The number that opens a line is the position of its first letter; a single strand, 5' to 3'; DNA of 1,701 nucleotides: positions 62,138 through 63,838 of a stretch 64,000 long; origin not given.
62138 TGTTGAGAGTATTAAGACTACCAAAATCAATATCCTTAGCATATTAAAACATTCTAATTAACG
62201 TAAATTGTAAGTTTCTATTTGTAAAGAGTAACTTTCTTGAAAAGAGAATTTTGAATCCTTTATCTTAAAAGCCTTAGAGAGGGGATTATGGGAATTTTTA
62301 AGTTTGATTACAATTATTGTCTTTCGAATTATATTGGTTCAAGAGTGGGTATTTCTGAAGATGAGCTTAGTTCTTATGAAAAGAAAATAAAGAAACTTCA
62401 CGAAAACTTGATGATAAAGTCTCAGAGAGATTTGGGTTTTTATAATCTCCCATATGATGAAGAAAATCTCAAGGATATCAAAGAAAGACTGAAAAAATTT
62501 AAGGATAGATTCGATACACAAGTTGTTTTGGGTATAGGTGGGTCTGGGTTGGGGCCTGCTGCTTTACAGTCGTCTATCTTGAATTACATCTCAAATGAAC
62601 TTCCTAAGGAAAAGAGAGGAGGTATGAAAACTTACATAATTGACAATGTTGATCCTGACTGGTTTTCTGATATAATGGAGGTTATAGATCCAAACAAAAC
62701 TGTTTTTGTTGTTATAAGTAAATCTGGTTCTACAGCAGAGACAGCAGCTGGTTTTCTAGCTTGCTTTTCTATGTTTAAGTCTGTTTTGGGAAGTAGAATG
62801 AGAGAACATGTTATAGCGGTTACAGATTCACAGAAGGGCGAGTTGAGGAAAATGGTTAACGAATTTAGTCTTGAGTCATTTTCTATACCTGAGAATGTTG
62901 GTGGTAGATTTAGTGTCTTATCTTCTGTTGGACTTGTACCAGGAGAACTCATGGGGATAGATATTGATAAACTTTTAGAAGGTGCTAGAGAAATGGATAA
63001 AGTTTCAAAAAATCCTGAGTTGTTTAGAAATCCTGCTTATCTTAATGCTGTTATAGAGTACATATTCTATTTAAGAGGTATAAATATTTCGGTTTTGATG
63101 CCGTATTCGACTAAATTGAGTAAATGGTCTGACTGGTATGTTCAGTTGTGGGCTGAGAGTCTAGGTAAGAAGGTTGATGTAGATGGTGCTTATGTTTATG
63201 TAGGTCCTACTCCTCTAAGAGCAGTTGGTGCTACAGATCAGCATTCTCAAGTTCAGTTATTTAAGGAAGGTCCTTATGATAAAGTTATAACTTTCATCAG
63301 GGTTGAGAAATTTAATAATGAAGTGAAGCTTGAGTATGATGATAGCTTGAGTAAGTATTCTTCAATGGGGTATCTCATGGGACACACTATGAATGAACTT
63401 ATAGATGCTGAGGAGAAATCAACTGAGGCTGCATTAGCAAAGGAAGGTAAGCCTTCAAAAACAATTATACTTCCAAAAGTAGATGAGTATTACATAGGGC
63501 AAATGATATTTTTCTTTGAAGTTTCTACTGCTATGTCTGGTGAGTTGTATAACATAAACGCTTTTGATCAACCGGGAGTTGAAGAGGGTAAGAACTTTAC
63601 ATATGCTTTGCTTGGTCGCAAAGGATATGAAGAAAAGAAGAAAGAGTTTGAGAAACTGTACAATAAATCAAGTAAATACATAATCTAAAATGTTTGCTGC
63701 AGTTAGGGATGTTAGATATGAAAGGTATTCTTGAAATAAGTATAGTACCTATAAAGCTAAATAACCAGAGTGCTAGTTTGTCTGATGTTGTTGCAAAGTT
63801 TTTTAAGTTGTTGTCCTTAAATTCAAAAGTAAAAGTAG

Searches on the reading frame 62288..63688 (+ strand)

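Call 57: search_protein_families(library=pfam, proteins=[window:62288-63688:+], max_evalue=0.0001)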
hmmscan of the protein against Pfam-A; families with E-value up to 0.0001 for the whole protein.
window:62288-63688:+ (466 aa): 1 family
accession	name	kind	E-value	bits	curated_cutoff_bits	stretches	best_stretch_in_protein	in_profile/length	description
PF00342.24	PGI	-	1.5e-44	152.9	22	1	79-454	100-478/486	Phosphoglucose isomerase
